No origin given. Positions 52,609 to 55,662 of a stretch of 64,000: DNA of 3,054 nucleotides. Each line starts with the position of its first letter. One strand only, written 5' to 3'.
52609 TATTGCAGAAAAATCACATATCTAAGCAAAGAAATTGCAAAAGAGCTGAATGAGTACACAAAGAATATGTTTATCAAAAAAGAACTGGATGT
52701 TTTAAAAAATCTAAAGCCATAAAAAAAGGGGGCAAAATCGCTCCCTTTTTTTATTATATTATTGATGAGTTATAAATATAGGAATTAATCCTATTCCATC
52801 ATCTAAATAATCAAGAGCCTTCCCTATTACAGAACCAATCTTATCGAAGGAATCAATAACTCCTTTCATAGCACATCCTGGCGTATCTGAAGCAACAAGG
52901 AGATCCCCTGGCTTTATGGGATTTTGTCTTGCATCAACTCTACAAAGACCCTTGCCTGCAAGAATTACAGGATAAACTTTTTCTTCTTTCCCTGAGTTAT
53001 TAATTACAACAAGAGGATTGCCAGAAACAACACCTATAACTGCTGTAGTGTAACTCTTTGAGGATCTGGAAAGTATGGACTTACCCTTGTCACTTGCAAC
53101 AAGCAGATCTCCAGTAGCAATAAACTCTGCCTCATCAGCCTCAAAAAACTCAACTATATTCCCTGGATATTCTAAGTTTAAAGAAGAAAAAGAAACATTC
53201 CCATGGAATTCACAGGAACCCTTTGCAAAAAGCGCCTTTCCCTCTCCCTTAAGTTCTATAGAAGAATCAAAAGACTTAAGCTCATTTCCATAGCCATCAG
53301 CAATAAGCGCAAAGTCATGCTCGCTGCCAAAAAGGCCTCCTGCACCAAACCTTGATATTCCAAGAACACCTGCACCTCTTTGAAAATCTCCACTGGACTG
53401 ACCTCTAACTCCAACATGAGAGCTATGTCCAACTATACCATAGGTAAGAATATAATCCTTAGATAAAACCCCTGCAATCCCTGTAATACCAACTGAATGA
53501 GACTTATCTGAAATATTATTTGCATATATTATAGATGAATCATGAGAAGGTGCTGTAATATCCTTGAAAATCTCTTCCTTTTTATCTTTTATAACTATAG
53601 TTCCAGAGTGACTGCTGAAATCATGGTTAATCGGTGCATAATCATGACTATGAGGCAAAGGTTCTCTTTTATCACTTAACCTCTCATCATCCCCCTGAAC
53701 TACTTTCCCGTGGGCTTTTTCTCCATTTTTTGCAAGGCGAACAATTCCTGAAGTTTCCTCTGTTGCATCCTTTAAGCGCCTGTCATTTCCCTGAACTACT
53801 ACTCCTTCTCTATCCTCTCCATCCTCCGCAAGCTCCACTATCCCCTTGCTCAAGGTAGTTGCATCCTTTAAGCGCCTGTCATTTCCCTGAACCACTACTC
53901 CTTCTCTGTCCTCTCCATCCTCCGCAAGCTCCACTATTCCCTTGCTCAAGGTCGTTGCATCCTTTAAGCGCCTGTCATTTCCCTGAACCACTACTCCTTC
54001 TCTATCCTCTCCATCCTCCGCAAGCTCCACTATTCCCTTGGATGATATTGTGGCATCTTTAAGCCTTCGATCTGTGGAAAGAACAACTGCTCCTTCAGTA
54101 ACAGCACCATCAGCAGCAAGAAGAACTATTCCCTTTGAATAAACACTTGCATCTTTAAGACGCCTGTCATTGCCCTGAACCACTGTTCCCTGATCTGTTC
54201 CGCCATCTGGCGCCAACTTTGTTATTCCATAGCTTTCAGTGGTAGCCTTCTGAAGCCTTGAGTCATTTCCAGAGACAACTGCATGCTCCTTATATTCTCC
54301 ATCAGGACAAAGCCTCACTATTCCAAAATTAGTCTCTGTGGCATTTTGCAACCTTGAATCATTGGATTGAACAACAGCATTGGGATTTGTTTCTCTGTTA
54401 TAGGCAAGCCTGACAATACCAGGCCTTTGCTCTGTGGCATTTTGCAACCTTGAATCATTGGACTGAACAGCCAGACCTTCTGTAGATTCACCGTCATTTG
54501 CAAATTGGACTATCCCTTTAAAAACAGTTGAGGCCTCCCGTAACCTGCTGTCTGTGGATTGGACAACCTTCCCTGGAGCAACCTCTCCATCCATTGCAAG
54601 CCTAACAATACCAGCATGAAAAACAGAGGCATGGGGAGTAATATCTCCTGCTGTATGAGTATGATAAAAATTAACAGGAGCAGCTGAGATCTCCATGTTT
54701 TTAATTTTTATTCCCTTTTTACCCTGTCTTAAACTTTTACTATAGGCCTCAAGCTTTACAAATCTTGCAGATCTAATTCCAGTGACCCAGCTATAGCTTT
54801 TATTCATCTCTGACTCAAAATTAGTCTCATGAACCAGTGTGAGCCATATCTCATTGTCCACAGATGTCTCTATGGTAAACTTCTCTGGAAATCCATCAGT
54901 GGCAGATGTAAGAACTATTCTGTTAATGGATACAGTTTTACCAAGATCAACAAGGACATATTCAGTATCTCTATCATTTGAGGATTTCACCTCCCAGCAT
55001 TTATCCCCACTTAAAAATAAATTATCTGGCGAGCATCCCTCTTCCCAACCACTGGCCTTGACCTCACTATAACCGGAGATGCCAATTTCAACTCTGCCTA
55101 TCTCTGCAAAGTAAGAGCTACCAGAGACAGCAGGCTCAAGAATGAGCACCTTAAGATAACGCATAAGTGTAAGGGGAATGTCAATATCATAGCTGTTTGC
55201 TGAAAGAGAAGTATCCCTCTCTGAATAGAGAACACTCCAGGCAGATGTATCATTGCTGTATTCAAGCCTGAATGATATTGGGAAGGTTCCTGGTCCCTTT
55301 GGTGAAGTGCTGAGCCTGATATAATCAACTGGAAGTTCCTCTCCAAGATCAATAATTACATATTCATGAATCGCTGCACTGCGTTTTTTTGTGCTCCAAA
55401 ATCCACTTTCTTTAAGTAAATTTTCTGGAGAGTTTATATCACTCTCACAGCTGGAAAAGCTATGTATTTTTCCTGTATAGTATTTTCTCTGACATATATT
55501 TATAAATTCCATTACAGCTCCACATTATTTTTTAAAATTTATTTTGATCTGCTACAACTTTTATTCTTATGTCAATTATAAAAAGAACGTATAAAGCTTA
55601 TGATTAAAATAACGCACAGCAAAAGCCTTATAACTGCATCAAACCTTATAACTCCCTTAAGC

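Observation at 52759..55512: Orphan discoidin plus tail-fibre-like repeat protein with no signal peptide and no phage neighbours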

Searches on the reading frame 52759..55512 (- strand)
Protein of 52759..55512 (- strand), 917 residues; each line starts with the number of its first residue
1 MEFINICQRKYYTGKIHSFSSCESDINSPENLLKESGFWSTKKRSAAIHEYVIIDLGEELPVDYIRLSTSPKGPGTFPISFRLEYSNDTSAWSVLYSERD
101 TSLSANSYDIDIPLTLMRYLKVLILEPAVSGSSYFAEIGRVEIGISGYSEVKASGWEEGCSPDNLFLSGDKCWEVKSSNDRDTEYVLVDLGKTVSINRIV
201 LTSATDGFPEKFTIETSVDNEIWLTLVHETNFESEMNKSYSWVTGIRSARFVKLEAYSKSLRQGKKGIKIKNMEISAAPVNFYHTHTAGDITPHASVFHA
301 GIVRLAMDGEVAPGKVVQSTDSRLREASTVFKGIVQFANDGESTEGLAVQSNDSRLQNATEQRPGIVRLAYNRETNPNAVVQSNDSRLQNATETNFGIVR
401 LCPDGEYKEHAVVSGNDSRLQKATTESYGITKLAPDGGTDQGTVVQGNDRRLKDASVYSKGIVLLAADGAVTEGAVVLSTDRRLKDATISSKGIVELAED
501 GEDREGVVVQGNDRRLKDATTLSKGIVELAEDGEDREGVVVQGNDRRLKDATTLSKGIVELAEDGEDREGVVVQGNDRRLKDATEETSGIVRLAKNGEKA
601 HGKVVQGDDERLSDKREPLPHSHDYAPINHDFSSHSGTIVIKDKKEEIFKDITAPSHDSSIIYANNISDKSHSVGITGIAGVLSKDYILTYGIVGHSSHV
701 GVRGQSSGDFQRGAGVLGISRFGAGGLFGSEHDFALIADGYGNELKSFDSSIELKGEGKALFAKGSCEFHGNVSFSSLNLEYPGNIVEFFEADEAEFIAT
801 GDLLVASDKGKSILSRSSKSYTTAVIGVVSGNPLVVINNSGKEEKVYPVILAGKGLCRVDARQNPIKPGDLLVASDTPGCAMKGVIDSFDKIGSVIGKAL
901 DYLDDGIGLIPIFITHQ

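Call 3: search_protein_families(library=pfam, proteins=[window:52759-55512:-], max_evalue=1)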
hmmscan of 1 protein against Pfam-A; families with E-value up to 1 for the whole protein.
window:52759-55512:- (917 aa): 8 families
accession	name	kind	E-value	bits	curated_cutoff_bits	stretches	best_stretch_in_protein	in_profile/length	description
PF00754.31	F5_F8_type_C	-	7.5e-22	78.2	28.2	2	154-258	10-114/127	F5/8 type C domain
PF22633.2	F5_F8_type_C_2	-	1.4e-17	64.5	27.8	2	171-254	10-91/91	NedA-like, galactose-binding domain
PF08017.16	Fibrinogen_BP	-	0.0023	16.8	50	1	448-591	141-286/425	Fibrinogen binding protein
PF03561.21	Allantoicase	-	0.0043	17.3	27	0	173-241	39-122/155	Allantoicase repeat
PF17164.10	DUF5122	-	0.0051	17.5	27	0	288-310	9-31/36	Domain of unknown function (DUF5122) beta-propeller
PF13163.11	DUF3999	-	0.027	14.1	30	1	48-124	113-193/424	Protein of unknown function (DUF3999)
PF09917.15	DUF2147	-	0.038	15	27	0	585-623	8-46/112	Uncharacterized protein conserved in bacteria (DUF2147)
PF19109.5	DUF5796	-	0.26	11.7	36.9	0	549-598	41-93/139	Family of unknown function (DUF5796)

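Call 4: search_protein_families(library=ncbifam, proteins=[window:52759-55512:-], max_evalue=1)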
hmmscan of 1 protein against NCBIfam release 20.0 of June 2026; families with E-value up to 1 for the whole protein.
window:52759-55512:- (917 aa): 1 family
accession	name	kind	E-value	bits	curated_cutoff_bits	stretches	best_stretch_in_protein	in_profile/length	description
NF009546.0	PRK12935.1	equivalog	0.00073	19.1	418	0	494-534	194-232/247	acetoacetyl-CoA reductase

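Call 5: search_protein_families(library=phrogs, proteins=[window:52759-55512:-], max_evalue=1)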
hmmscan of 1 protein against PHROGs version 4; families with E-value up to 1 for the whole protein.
window:52759-55512:- (917 aa): 10 families
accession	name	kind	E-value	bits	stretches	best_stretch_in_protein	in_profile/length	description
phrog_910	-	tail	8.1e-10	39.5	2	325-401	179-264/497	tail collar fiber protein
phrog_13325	-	unknown function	1.7e-08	34.2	1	571-630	113-171/776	-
phrog_16348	-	unknown function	1e-05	25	1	35-106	469-541/818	-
phrog_687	-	head and packaging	0.00021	21.5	1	34-94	79-139/469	structural protein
phrog_1197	-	tail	0.00039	20.5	0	602-629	271-298/715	tail protein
phrog_36886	-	unknown function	0.0017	18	1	601-624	102-125/605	-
phrog_2012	-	tail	0.002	19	0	581-628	99-147/212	minor tail protein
phrog_25616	-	DNA, RNA and nucleotide metabolism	0.0066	17.2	1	639-668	24-53/72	Rnase H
phrog_33264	-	unknown function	0.37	12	0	504-526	26-48/78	-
phrog_21962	-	tail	0.41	10.9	1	602-630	229-257/321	tail protein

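Call 6: search_solved_structures(query=window:52759-55512:-, max_evalue=1, show_alignments=3)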
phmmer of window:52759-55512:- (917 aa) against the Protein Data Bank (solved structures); distinct sequences matched with E-value up to 1: 4.
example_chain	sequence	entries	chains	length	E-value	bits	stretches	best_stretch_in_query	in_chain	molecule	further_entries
2w1q_A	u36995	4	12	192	0.012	16.9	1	45-105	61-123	HYALURONOGLUCOSAMINIDASE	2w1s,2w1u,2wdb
4a42_A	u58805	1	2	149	0.063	14.5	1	181-265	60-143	ALPHA-N-ACETYLGLUCOSAMINIDASE FAMILY PROTEIN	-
5zu6_A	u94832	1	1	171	0.17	13.1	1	157-257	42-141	CBM32 domain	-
2kj6_A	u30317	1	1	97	0.48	11.6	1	282-355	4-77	Tubulin folding cofactor B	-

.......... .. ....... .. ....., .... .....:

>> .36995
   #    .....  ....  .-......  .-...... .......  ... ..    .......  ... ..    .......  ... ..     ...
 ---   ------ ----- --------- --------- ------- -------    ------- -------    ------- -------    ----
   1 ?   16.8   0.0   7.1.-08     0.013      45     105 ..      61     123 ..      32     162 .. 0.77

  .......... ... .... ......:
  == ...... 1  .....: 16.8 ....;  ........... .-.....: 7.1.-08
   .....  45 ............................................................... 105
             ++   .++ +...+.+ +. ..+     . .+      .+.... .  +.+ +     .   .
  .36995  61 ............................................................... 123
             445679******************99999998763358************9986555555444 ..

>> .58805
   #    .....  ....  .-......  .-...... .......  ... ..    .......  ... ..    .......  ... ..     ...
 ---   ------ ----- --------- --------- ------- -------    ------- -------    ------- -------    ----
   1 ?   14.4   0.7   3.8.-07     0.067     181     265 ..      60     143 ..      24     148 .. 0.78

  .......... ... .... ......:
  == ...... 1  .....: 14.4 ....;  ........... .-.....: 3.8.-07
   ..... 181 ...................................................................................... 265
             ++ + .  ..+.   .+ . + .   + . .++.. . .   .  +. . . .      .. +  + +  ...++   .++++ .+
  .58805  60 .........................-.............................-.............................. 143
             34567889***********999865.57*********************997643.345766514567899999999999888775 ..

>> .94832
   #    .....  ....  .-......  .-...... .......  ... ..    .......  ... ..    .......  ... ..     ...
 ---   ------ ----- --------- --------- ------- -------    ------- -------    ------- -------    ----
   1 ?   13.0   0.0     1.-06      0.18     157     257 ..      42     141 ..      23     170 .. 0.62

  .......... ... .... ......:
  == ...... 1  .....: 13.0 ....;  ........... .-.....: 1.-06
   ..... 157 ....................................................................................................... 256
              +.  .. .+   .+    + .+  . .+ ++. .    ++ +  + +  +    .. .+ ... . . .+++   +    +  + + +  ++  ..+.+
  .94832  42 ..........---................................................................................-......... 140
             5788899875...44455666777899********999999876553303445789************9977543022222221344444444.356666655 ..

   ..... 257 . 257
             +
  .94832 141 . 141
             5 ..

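Call 9: find_homologous_proteins(query=window:52759-55512:-, max_evalue=0.001)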
Query window:52759-55512:- (917 aa): 388 proteins with E <= 0.001 among 8000 candidates; the best 120 are listed.
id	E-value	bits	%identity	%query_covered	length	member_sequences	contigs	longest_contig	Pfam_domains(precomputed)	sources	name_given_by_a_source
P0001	0.0e+0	2216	98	67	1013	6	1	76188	PF00754.32,PF08017.17,PF22633.4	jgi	-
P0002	0.0e+0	2198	87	100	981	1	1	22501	PF00754.32,PF22633.4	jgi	jgi:hypothetical protein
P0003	0.0e+0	2193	97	100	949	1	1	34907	PF00754.32,PF22633.4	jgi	-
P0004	0.0e+0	2059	95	100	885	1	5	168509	PF00754.32,PF22633.4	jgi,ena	jgi:hypothetical protein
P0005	0.0e+0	2057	95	100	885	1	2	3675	PF00754.32,PF22633.4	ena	-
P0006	0.0e+0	2054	95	100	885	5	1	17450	PF00754.32,PF22633.4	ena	-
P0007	0.0e+0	2045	100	100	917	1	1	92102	PF00754.32,PF22633.4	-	-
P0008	0.0e+0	2044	100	100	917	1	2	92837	PF00754.32,PF22633.4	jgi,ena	jgi:hypothetical protein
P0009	0.0e+0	2040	100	100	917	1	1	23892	PF00754.32,PF22633.4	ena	-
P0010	0.0e+0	1929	86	100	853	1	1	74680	PF00754.32,PF22633.4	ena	-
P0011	0.0e+0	1619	68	67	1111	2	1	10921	PF00754.32,PF22633.4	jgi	-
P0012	0.0e+0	1615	58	100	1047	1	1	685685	PF00754.32,PF08017.17,PF22633.4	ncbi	-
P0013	0.0e+0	1594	63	67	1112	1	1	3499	PF00754.32,PF22633.4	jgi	jgi:hypothetical protein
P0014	0.0e+0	1588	66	67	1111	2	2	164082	PF00754.32,PF22633.4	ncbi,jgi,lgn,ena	-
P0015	0.0e+0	1578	66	67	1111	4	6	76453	PF00754.32,PF22633.4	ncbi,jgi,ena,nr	ncbi:MAG TPA: discoidin domain-containing protein [Spirochaetota bacterium]|nr:discoidin domain-cont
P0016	0.0e+0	1572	51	100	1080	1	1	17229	PF00754.32,PF22633.4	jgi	jgi:hypothetical protein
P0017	0.0e+0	1570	65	68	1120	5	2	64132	PF00754.32,PF22633.4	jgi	-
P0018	0.0e+0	1541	62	67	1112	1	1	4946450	PF00754.32,PF22633.4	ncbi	-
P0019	0.0e+0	1524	64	67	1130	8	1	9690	PF00754.32,PF22633.4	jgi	-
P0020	0.0e+0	1521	59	68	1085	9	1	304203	PF00754.32,PF22633.4,PF00055.24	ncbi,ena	-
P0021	0.0e+0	1519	63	67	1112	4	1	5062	PF00754.32,PF22633.4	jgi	-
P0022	0.0e+0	1518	61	67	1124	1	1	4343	PF00754.32,PF08017.17,PF22633.4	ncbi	-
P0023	0.0e+0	1514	63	67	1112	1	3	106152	PF00754.32,PF22633.4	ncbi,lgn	-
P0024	0.0e+0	1510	62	67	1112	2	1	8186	PF00754.32,PF22633.4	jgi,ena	-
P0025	0.0e+0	1508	63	67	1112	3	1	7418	PF00754.32,PF22633.4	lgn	-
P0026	0.0e+0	1507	63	67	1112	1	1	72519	PF00754.32,PF22633.4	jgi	-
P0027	0.0e+0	1501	46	97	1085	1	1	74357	PF00754.32,PF22633.4,PF00055.24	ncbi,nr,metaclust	ncbi:MAG: hypothetical protein A2176_05145 [Spirochaetes bacterium RBG_13_51_14]|nr:MAG: hypothetica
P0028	0.0e+0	1500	61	68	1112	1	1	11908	PF00754.32,PF08017.17,PF22633.4,PF01834.23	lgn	-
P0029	0.0e+0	1497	60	67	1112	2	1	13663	PF00754.32,PF08017.17,PF22633.4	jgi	-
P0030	0.0e+0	1494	62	67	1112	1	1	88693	PF00754.32,PF22633.4,PF01834.23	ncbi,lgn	-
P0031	0.0e+0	1493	63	67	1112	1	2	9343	PF00754.32,PF22633.4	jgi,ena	-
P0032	0.0e+0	1484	62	67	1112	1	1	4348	PF00754.32,PF22633.4,PF01834.23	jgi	-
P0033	0.0e+0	1484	61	67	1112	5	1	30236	PF00754.32,PF22633.4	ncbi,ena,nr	ncbi:MAG: hypothetical protein CVV49_15005 [Spirochaetae bacterium HGW-Spirochaetae-5]|nr:MAG: hypot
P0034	0.0e+0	1478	61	67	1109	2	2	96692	PF00754.32,PF22633.4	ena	-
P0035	0.0e+0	1474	61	67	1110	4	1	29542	PF00754.32,PF22633.4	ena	-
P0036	0.0e+0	1467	60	71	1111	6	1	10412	PF00754.32,PF08017.17,PF22633.4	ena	-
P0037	0.0e+0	1467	62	67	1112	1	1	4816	PF00754.32,PF22633.4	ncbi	-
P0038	0.0e+0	1456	61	67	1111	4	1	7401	PF00754.32,PF22633.4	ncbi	-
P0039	0.0e+0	1451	61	67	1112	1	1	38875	PF00754.32,PF22633.4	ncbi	-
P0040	0.0e+0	1442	58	67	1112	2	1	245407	PF00754.32,PF22633.4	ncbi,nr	ncbi:MAG TPA: discoidin domain-containing protein [Spirochaetota bacterium]|nr:discoidin domain-cont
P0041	0.0e+0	1437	59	68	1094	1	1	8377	PF00754.32,PF22633.4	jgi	jgi:hypothetical protein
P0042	0.0e+0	1437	60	67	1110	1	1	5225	PF00754.32,PF22633.4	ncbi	-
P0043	0.0e+0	1412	60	68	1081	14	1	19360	PF00754.32,PF22633.4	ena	-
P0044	0.0e+0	1402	50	100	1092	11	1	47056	PF00754.32,PF22633.4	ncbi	-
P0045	0.0e+0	1395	60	68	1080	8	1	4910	PF00754.32,PF22633.4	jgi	-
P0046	0.0e+0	1384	57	67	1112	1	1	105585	PF00754.32,PF22633.4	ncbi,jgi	-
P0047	0.0e+0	1382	57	67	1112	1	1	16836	PF00754.32,PF22633.4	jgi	-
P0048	0.0e+0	1380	60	100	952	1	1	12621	PF00754.32,PF22633.4,PF00055.24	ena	-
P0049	0.0e+0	1379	57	100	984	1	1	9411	PF00754.32,PF22633.4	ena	-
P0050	0.0e+0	1372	46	98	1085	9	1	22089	PF00754.32,PF22633.4,PF00055.24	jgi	-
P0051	0.0e+0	1356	52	100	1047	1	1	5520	PF00754.32,PF22633.4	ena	-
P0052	0.0e+0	1354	57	68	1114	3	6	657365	PF00754.32,PF22633.4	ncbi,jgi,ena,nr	ncbi:MAG TPA: discoidin domain-containing protein [Spirochaetota bacterium]|nr:discoidin domain-cont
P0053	0.0e+0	1353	57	68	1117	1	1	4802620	PF00754.32,PF22633.4,PF00055.24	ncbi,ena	-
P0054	0.0e+0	1348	60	68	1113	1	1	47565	PF00754.32,PF22633.4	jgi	-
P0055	0.0e+0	1347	55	68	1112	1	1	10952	PF00754.32,PF22633.4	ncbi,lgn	-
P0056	0.0e+0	1346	44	98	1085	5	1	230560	PF00754.32,PF22633.4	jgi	-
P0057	0.0e+0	1345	57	68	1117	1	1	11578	PF00754.32,PF22633.4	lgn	-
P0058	0.0e+0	1344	55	68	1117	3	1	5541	PF00754.32,PF22633.4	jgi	-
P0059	0.0e+0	1343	57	68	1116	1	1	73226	PF00754.32,PF08017.17,PF22633.4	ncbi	-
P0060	0.0e+0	1342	57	68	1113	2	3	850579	PF00754.32,PF22633.4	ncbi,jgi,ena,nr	ncbi:MAG: hypothetical protein CVV44_01500 [Spirochaetae bacterium HGW-Spirochaetae-1]|jgi:hypotheti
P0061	0.0e+0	1341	53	100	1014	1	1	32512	PF00754.32,PF22633.4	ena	-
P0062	0.0e+0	1341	58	100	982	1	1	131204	PF00754.32,PF22633.4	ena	-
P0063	0.0e+0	1341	57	68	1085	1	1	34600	PF00754.32,PF22633.4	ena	-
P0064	0.0e+0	1333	58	68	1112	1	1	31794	PF00754.32,PF22633.4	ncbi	-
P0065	0.0e+0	1324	57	68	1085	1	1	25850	PF00754.32,PF08017.17,PF22633.4,PF00055.24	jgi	jgi:hypothetical protein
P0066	0.0e+0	1321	55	100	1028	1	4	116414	PF00754.32,PF22633.4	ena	-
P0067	0.0e+0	1319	57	68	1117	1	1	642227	PF00754.32,PF22633.4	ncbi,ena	-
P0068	0.0e+0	1318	59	68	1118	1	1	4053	PF00754.32,PF22633.4,PF00055.24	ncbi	-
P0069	0.0e+0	1311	57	68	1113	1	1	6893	PF00754.32,PF22633.4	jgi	-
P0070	0.0e+0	1311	59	68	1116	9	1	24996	PF00754.32,PF22633.4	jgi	jgi:hypothetical protein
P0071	0.0e+0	1308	59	68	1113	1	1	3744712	PF00754.32,PF22633.4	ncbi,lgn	-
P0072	0.0e+0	1298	60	68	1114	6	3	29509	PF00754.32,PF08017.17,PF22633.4,PF01834.23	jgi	-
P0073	0.0e+0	1290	59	67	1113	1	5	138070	PF00754.32,PF22633.4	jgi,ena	-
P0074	0.0e+0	1288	59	68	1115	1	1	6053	PF00754.32,PF22633.4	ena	-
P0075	0.0e+0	1284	59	68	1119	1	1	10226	PF00754.32,PF22633.4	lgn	-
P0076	0.0e+0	1284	55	68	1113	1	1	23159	PF00754.32,PF22633.4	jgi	-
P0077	0.0e+0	1281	60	68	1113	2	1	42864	PF00754.32,PF22633.4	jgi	jgi:hypothetical protein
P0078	0.0e+0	1277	45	98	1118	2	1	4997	PF00754.32,PF22633.4,PF00055.24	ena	-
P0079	0.0e+0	1277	43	98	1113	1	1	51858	PF00754.32,PF22633.4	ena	-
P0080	0.0e+0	1272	60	68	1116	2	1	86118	PF00754.32,PF08017.17,PF22633.4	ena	-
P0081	0.0e+0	1271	57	68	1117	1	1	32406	PF00754.32,PF22633.4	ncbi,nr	ncbi:MAG: hypothetical protein GY754_04865 [bacterium]|nr:hypothetical protein [bacterium]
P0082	0.0e+0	1262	46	98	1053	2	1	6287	PF00754.32,PF22633.4,PF00055.24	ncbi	-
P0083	0.0e+0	1258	46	98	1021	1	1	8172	PF00754.32,PF22633.4,PF00055.24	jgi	-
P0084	0.0e+0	1258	59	68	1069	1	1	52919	PF00754.32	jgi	-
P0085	0.0e+0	1257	58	68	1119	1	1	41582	PF00754.32,PF22633.4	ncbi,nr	ncbi:MAG: discoidin domain-containing protein [Spirochaetota bacterium]|nr:discoidin domain-containi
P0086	0.0e+0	1253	45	96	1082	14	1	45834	PF00754.32,PF22633.4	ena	-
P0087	0.0e+0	1252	55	68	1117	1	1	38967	PF00754.32,PF22633.4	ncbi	-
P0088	0.0e+0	1250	47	97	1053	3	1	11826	PF00754.32,PF22633.4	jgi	jgi:hypothetical protein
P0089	0.0e+0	1250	55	67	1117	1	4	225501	PF00754.32,PF22633.4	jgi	jgi:hypothetical protein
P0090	0.0e+0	1249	58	68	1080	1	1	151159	PF00754.32,PF08017.17,PF22633.4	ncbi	-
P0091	0.0e+0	1248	45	100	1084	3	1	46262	PF00754.32,PF22633.4,PF00055.24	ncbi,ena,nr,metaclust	ncbi:MAG: hypothetical protein A2W19_10730 [Spirochaetes bacterium RBG_16_49_21]|nr:MAG: hypothetica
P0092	0.0e+0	1247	55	67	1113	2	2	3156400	PF00754.32,PF22633.4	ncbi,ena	-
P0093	0.0e+0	1244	57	68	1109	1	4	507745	PF00754.32,PF22633.4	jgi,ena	-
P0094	0.0e+0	1242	43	98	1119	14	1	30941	PF00754.32,PF22633.4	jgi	-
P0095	0.0e+0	1241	61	100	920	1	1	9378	PF00754.32,PF22633.4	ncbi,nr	ncbi:MAG: discoidin domain-containing protein [Leptospirales bacterium]|nr:discoidin domain-containi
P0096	0.0e+0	1239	55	68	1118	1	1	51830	PF00754.32,PF22633.4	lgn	-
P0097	0.0e+0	1237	56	68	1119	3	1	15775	PF00754.32,PF22633.4,PF00055.24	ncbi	-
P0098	0.0e+0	1235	43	98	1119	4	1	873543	PF00754.32,PF22633.4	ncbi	ncbi:MAG: discoidin domain-containing protein [Spirochaetota bacterium]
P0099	0.0e+0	1233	56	68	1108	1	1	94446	PF00754.32,PF22633.4,PF01834.23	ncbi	-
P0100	0.0e+0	1232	55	68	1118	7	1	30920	PF00754.32,PF22633.4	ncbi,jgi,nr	ncbi:MAG TPA: discoidin domain-containing protein [Spirochaetota bacterium]|nr:discoidin domain-cont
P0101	0.0e+0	1230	48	100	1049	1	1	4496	PF00754.32,PF22633.4,PF00055.24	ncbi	ncbi:discoidin domain-containing protein [Spirochaetota bacterium]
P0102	0.0e+0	1230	55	68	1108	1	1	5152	PF00754.32,PF22633.4,PF01834.23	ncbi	-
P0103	0.0e+0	1229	56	68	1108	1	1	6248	PF00754.32,PF22633.4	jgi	jgi:hypothetical protein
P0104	0.0e+0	1226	58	68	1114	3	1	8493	PF00754.32,PF22633.4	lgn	-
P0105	0.0e+0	1226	56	68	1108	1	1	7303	PF00754.32,PF22633.4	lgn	-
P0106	0.0e+0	1225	52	67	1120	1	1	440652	PF00754.32,PF22633.4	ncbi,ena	-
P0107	0.0e+0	1216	55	68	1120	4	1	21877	PF00754.32,PF22633.4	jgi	jgi:hypothetical protein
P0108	0.0e+0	1213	54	68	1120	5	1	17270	PF00754.32,PF22633.4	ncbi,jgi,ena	-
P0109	0.0e+0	1205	45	100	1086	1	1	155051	PF00754.32,PF22633.4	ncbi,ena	-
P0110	0.0e+0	1205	47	95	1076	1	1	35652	PF00754.32,PF22633.4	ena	-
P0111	0.0e+0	1205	58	68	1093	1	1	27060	PF00754.32,PF22633.4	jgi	jgi:hypothetical protein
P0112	0.0e+0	1204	44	96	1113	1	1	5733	PF00754.32,PF22633.4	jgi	jgi:hypothetical protein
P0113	0.0e+0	1201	55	68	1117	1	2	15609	PF00754.32,PF08017.17,PF22633.4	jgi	jgi:hypothetical protein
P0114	0.0e+0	1201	44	98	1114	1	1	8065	PF00754.32,PF22633.4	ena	-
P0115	0.0e+0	1200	55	68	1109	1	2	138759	PF00754.32,PF22633.4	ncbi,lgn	-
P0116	0.0e+0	1198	56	68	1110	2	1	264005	PF00754.32,PF22633.4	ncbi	-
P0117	0.0e+0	1192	55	68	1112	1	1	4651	PF00754.32,PF22633.4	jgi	jgi:hypothetical protein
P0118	0.0e+0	1191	52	67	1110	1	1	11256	PF00754.32,PF22633.4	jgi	jgi:hypothetical protein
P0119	0.0e+0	1189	55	68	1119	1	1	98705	PF00754.32,PF22633.4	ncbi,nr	ncbi:MAG TPA: discoidin domain-containing protein [Spirochaetota bacterium]|nr:discoidin domain-cont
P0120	0.0e+0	1186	56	68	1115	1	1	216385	PF00754.32,PF22633.4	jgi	-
